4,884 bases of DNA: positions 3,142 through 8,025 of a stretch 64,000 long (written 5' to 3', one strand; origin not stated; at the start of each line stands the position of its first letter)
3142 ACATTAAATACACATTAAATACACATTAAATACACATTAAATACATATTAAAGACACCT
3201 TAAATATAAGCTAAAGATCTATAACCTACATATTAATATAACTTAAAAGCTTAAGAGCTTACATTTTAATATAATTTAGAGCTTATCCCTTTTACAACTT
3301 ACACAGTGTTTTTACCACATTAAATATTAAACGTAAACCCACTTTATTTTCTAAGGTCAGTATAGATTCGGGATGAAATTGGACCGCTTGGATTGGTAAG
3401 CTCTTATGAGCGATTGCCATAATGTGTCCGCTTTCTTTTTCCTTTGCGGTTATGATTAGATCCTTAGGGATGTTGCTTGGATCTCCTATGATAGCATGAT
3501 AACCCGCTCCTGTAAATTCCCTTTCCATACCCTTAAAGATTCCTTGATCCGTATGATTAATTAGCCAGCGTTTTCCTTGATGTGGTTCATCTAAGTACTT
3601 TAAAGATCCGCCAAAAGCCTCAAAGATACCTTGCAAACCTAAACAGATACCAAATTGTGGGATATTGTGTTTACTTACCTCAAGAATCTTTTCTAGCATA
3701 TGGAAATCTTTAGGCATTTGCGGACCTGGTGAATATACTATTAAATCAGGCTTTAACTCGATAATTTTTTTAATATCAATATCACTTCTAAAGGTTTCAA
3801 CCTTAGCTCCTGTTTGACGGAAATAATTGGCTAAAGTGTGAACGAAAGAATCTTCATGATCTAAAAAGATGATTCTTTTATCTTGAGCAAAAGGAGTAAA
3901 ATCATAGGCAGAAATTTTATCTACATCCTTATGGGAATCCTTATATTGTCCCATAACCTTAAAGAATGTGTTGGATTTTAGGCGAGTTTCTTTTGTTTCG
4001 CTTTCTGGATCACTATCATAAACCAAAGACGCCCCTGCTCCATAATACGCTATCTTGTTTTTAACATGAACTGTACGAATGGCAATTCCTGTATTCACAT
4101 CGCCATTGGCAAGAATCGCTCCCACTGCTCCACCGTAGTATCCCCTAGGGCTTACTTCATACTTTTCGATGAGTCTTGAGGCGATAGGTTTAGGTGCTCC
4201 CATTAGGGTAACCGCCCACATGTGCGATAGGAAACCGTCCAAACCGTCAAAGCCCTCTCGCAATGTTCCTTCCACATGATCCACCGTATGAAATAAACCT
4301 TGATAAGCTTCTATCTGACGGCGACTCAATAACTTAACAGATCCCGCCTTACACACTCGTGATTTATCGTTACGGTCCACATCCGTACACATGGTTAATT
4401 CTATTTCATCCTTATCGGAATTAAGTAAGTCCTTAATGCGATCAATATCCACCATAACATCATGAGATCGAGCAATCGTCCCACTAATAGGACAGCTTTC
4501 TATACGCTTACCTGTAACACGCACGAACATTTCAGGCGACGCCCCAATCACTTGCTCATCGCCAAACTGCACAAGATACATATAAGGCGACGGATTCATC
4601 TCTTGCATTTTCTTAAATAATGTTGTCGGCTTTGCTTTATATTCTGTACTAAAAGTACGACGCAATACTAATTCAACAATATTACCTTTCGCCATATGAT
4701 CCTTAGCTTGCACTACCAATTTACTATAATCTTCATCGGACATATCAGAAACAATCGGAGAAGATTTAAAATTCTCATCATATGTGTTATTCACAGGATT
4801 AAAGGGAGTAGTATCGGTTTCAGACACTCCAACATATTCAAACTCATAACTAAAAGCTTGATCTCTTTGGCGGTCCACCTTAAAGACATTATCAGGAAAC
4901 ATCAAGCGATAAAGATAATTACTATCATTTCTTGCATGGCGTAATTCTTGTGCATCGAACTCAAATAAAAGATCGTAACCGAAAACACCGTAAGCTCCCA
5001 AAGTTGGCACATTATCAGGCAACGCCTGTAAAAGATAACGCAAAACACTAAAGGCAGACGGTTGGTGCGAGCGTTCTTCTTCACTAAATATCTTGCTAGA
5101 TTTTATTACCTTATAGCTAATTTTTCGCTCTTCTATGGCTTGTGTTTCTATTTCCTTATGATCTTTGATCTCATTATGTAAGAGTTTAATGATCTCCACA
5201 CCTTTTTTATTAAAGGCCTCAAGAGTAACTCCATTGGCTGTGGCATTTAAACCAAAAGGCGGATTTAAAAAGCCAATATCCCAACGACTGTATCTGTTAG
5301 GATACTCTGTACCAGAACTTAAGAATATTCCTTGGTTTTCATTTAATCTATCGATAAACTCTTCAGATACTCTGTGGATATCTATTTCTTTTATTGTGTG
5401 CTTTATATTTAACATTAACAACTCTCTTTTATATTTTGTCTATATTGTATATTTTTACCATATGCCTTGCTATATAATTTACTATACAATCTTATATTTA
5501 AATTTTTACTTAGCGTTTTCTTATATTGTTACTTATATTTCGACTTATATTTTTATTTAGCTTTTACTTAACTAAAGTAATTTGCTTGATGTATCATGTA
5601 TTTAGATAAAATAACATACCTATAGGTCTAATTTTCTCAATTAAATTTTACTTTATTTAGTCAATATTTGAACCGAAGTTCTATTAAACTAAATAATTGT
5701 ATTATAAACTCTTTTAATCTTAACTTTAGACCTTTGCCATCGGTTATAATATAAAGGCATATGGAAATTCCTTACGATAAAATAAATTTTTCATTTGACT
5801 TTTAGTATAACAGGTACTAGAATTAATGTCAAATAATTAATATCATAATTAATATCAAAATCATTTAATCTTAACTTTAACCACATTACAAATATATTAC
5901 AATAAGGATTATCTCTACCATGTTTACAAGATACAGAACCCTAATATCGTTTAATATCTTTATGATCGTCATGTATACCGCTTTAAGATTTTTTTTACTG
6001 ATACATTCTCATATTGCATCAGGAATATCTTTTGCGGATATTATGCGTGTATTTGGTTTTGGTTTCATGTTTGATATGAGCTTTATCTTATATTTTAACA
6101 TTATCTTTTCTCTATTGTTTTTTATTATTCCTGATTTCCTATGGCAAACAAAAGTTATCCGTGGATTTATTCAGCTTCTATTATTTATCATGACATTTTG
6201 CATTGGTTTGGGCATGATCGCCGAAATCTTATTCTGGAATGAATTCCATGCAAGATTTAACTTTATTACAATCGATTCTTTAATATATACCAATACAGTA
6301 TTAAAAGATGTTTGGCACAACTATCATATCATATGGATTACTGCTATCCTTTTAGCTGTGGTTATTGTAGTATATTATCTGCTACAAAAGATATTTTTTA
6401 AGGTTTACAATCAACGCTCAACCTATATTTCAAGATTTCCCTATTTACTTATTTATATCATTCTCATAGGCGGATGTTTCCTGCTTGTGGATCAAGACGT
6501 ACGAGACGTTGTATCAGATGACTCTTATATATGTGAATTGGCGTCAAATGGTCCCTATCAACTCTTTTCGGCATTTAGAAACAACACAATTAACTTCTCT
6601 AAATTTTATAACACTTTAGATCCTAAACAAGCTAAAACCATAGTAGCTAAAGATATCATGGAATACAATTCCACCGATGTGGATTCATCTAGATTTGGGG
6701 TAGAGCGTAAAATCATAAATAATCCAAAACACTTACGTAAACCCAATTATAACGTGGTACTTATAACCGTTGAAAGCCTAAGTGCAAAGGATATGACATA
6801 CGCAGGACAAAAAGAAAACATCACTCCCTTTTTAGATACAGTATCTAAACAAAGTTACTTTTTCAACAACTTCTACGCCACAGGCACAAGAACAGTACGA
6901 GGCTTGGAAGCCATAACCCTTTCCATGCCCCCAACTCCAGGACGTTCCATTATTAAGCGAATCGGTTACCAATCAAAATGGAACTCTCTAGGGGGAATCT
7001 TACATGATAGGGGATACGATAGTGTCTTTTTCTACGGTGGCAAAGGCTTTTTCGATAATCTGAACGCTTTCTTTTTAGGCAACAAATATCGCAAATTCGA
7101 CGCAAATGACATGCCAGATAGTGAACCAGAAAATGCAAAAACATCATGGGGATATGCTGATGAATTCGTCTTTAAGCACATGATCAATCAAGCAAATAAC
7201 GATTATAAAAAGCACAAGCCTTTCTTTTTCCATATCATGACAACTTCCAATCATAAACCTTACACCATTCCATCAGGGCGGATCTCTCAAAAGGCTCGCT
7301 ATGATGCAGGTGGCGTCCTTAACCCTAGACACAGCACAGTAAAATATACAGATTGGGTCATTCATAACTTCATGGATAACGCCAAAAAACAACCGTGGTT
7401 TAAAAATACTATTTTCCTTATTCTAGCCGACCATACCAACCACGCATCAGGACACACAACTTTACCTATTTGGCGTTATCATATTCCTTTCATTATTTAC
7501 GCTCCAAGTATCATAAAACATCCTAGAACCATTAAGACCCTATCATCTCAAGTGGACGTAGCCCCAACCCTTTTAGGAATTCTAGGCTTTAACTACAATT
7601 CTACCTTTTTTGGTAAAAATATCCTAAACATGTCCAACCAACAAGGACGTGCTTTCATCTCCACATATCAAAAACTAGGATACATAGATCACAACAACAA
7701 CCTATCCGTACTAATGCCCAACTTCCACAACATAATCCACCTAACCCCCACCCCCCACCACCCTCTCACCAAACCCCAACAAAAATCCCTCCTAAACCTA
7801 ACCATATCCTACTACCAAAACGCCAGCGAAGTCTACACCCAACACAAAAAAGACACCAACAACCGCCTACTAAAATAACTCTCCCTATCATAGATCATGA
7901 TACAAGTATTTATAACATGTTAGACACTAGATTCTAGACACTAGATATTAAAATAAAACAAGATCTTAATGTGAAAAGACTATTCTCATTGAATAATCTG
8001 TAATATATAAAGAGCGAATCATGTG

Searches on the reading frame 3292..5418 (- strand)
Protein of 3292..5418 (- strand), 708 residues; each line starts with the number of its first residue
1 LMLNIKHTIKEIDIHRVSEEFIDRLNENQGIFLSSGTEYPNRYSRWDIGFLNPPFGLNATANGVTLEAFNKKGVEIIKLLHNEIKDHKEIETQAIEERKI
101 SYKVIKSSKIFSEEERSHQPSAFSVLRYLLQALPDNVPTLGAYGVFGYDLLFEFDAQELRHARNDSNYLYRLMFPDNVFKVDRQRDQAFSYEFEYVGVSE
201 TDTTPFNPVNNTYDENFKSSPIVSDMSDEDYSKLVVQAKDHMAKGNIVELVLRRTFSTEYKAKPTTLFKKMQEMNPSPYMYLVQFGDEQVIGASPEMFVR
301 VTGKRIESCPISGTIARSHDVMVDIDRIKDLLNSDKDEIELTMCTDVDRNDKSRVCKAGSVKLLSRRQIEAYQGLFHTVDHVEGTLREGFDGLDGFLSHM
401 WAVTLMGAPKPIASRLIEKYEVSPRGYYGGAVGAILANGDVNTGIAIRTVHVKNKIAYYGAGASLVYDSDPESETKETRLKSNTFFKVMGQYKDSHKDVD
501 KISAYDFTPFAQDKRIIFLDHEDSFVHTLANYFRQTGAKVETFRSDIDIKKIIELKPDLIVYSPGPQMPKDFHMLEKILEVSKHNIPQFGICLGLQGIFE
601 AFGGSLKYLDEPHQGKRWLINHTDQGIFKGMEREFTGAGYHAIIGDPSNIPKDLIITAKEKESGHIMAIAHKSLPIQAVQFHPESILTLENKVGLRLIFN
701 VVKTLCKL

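Call 79: search_protein_families(library=pfam, max_evalue=0.00001, proteins=[window:3292-5418:-])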
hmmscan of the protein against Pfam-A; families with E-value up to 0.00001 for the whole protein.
window:3292-5418:- (708 aa): 4 families
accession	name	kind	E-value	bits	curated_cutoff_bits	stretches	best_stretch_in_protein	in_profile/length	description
PF00425.24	Chorismate_bind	-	4.3e-65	220.2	27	1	228-481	2-257/257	chorismate binding enzyme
PF00117.34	GATase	-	5.3e-44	150.6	22.8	1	518-696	2-184/190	Glutamine amidotransferase class-I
PF04715.19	Anth_synt_I_N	-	8.5e-07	29.8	23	1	94-188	53-138/140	Anthranilate synthase component I, N terminal region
PF07722.19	Peptidase_C26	-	5.1e-06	26.9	20.5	0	573-684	93-219/219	Peptidase C26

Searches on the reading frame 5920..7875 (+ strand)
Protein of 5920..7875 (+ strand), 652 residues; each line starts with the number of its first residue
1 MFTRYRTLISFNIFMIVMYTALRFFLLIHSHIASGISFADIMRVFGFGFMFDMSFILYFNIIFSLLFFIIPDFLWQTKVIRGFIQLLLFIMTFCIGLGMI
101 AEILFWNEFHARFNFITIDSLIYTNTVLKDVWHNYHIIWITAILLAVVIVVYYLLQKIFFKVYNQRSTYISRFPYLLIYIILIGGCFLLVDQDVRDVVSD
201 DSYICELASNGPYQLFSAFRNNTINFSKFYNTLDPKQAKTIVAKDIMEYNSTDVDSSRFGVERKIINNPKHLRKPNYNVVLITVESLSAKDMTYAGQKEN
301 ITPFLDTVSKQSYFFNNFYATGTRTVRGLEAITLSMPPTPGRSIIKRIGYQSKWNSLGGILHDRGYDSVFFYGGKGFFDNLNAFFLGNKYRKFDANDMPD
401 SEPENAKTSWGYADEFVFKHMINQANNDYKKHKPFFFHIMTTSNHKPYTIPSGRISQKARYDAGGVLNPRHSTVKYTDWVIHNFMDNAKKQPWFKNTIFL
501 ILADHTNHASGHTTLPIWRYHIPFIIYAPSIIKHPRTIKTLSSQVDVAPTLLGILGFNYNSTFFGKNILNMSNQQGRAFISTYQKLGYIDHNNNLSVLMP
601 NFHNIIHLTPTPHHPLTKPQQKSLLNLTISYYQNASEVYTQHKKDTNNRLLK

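Call 68: search_protein_families(library=ncbifam, max_evalue=0.01, proteins=[window:5920-7875:+])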
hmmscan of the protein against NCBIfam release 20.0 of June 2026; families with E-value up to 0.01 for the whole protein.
window:5920-7875:+ (652 aa): 6 families
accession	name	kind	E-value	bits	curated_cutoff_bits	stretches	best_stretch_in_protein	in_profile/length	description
NF053595.1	LptchSynLtaSGpos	equivalog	3.9e-22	78.6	970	1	54-575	34-547/626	lipoteichoic acid synthase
NF003000.0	PRK03776.1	equivalog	9.3e-16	57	574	1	247-557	132-447/763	phosphatidylglycerol--membrane-oligosaccharide glycerophosphotransferase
NF009027.0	PRK12363.1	equivalog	1.1e-13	50.7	572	1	254-573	137-460/703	phosphoglycerol transferase I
NF010322.0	PRK13759.1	equivalog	2.3e-09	36.3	481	1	473-576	273-384/486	arylsulfatase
NF045661.1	HdlasePehA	equivalog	2.4e-05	23.1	900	1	483-575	297-395/506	phosphoric/sulfuric ester hydrolase PehA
TIGR03417.1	chol_sulfatase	equivalog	0.00026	20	433.45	0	472-568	257-360/500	choline-sulfatase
